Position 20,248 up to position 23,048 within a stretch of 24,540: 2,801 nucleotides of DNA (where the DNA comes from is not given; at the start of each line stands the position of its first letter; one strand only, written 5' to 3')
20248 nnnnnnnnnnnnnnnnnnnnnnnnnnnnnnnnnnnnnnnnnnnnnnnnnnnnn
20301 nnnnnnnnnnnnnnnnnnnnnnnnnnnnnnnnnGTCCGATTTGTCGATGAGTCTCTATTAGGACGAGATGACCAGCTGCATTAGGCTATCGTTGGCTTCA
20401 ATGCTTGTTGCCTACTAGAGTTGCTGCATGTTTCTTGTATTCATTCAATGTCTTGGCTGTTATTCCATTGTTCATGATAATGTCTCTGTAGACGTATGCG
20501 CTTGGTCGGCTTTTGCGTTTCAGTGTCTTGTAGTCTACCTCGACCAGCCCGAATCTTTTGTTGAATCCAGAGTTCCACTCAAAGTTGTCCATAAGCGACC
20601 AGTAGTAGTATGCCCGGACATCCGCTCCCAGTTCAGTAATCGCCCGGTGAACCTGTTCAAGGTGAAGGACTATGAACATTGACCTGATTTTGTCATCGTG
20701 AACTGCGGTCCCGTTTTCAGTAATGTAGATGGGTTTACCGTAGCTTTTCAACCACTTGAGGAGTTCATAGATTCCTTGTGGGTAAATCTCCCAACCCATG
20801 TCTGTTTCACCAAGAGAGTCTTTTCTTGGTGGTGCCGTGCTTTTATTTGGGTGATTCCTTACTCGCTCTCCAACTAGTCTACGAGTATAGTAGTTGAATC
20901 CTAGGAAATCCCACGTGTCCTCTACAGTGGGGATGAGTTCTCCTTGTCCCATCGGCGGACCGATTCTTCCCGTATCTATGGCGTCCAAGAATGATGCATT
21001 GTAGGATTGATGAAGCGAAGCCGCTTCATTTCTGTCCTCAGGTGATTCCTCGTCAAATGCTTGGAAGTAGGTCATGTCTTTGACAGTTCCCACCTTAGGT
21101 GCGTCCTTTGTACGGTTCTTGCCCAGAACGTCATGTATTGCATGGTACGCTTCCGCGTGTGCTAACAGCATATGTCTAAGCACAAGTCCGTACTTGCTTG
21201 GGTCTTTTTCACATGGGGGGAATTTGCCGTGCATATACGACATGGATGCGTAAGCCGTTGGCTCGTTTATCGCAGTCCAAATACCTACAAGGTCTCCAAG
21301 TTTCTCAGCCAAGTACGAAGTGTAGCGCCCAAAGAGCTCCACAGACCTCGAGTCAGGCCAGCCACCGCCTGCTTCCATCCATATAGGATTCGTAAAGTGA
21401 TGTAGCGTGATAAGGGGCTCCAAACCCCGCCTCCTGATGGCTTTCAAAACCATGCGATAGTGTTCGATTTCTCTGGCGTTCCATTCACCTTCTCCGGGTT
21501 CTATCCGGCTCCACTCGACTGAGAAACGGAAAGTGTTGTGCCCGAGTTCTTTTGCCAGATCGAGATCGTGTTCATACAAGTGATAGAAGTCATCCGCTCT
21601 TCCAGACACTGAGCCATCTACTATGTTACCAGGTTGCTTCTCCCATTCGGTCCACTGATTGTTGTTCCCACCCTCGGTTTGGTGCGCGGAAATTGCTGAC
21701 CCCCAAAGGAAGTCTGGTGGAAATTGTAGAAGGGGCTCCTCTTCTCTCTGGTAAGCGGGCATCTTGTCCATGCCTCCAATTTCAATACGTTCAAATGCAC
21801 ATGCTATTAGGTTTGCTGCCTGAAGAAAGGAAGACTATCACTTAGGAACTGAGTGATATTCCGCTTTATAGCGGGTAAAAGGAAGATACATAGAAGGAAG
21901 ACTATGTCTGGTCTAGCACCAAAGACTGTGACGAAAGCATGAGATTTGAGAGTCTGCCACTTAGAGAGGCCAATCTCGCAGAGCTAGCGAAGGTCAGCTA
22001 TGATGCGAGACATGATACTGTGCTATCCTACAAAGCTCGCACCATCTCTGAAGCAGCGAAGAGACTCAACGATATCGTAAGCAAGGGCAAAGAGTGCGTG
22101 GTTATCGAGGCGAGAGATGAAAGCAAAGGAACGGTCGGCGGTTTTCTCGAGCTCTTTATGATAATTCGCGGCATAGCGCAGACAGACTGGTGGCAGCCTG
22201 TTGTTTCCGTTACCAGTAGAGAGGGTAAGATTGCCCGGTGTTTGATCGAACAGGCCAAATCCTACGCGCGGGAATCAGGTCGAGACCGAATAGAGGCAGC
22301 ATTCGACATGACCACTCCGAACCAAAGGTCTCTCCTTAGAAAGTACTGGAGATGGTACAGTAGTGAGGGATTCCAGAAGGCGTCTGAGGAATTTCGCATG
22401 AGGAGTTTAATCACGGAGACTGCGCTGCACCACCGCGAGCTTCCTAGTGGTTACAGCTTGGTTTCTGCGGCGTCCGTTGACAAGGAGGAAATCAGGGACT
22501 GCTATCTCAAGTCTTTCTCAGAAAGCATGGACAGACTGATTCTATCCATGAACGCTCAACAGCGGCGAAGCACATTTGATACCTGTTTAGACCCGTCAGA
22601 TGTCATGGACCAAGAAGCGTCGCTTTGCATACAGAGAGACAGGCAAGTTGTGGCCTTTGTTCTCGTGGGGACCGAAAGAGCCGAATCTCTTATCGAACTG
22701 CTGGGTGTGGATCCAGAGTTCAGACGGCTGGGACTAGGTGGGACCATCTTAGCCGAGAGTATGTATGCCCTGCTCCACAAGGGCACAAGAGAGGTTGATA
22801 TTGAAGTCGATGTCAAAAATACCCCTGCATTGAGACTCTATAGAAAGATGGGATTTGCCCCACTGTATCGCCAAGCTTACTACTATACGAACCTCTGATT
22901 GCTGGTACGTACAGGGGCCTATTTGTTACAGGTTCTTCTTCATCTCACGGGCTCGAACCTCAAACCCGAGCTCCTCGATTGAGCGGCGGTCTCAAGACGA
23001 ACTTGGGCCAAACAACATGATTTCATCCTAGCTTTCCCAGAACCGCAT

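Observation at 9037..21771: Complete phosphorolytic cellodextrin/cellobiose utilisation locus in an archaeon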

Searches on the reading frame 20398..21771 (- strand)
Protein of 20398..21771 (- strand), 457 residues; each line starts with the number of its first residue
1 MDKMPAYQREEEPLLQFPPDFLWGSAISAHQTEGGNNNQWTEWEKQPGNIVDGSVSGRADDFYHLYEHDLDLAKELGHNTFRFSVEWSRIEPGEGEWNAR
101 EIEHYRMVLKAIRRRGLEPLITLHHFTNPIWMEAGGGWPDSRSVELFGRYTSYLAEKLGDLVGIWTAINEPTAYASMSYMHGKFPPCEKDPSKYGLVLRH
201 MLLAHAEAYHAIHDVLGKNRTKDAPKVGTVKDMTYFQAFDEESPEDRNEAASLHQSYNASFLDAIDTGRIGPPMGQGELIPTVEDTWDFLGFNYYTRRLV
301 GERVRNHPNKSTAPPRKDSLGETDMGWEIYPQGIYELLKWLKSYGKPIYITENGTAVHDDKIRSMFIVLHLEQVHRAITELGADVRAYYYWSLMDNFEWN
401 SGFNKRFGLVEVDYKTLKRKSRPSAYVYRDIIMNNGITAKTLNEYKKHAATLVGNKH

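Call 3: search_protein_families(library=pfam, proteins=[window:20398-21771:-])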
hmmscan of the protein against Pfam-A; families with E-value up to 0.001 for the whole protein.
window:20398-21771:- (457 aa): 2 families
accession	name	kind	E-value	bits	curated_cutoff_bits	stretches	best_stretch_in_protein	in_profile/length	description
PF00232.24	Glyco_hydro_1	-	6.7e-97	325.2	22.6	1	16-436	4-452/453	Glycosyl hydrolase family 1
PF00150.24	Cellulase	-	2.3e-05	24.5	23.5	0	68-159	25-117/272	Cellulase (glycosyl hydrolase family 5)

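Call 7: search_solved_structures(query=window:20398-21771:-, max_evalue=1e-30)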
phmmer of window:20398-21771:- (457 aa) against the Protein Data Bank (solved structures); distinct sequences matched with E-value up to 1e-30: 187 (the best 60 are shown).
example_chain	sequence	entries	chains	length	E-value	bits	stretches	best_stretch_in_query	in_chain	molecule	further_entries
6z1h_A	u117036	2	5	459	3.2e-90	306.4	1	14-438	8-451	ANCESTRAL RECONSTRUCTED GLYCOSIDASE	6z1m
1vff_A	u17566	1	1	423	1.1e-88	301.4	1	15-445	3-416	beta-glucosidase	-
8in1_A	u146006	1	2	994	4e-87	296.2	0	16-269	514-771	Beta-Glucosidase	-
4hz6_A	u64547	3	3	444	2.1e-77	264.1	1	16-437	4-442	Beta-glucosidase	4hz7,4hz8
3cmj_A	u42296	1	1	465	2.1e-77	264.1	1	15-437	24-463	Beta-glucosidase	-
9iqb_A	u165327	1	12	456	3.8e-71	243.5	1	15-437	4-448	Beta-glucosidase A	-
5ogz_A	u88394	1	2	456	3.9e-71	243.5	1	15-437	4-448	Beta-glucosidase A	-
9upt_A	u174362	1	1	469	7.1e-71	242.6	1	15-436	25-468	Beta-glucosidase A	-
8ivy_A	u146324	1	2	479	8.3e-71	242.4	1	15-437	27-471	Beta-glucosidase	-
6ziv_AAA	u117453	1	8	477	1.6e-69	238.1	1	16-441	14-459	Beta-glucosidase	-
7wdo_A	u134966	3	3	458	4.2e-69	236.8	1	12-439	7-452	Beta-glucosidase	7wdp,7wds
5xgz_A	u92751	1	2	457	4.7e-69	236.6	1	12-439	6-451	Beta-glycosidase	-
7wdn_A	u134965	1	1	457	4.8e-69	236.6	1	12-439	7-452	beta-glucosidase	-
7wdr_A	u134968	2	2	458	2.5e-68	234.2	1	12-439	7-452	Beta-glucosidase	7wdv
7e5j_A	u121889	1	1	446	8e-67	229.3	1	14-434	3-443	Beta-glucosidase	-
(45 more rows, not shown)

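Call 71: find_homologous_proteins(query=window:20398-21771:-)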
Query window:20398-21771:- (457 aa): 6731 proteins with E <= 0.001 among 8000 candidates; the best 120 are listed. Only proteins of 251 to 800 residues were searched: fused or split forms outside these lengths cannot appear, so this answer is no evidence that the protein stands alone or is whole; lengths 'longer' or 'shorter' looks for them.
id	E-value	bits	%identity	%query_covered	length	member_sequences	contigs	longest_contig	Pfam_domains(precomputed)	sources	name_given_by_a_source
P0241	0.0e+0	1053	98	99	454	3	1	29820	PF00150.25,PF00232.25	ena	-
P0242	1.6e-241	820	77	98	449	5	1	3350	PF00150.25,PF00232.25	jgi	jgi:beta-glucosidase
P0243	3.0e-217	740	72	96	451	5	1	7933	PF00150.25,PF00232.25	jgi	-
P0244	5.8e-212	723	68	97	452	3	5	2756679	PF00150.25,PF00232.25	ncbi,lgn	ncbi:MAG: glycoside hydrolase family 1 protein [Candidatus Atabeyarchaeum deiterrae]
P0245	4.5e-205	700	69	97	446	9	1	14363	PF00232.25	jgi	jgi:beta-glucosidase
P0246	2.9e-202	691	67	97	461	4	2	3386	PF00232.25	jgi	jgi:beta-glucosidase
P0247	2.3e-199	681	67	95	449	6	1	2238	PF00150.25,PF00232.25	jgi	jgi:beta-glucosidase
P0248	3.9e-199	680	66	96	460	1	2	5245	PF00150.25,PF00232.25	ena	-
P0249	6.0e-199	680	64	97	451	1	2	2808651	PF00232.25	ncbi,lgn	ncbi:MAG: glycoside hydrolase family 1 protein [Promethearchaeati archaeon SRVP18_Atabeyarchaeia-1]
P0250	1.8e-196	672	65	97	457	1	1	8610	PF00150.25,PF00232.25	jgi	jgi:beta-glucosidase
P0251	2.8e-195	668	66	97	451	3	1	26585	PF00150.25,PF00232.25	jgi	jgi:beta-glucosidase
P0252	4.7e-194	664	65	98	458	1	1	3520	PF00150.25,PF00232.25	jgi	jgi:beta-glucosidase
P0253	2.2e-188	645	63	97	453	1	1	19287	PF00150.25,PF00232.25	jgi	jgi:beta-glucosidase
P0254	1.7e-149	517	69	70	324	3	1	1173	PF00232.25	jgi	jgi:beta-glucosidase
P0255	5.1e-144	499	51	94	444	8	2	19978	PF00232.25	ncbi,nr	ncbi:MAG: family 1 glycosylhydrolase [Candidatus Freyarchaeota archaeon]|nr:family 1 glycosylhydrola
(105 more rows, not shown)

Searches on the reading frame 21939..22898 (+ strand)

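Call 4: search_protein_families(library=pfam, proteins=[window:21939-22898:+])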
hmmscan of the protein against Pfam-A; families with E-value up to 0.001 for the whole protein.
window:21939-22898:+ (319 aa): 4 families
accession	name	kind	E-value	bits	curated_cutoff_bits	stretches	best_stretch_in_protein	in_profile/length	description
PF00583.31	Acetyltransf_1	-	7.8e-15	55.6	20.7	1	221-306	28-116/116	Acetyltransferase (GNAT) family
PF13508.13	Acetyltransf_7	-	8.6e-13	48.9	27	1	229-307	6-83/84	Acetyltransferase (GNAT) domain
PF08445.16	FR47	-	7.4e-08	32.7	22.1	1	249-309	21-80/86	FR47-like protein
PF13673.13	Acetyltransf_10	-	1.2e-07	32.2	23.6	1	230-309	35-110/128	Acetyltransferase (GNAT) domain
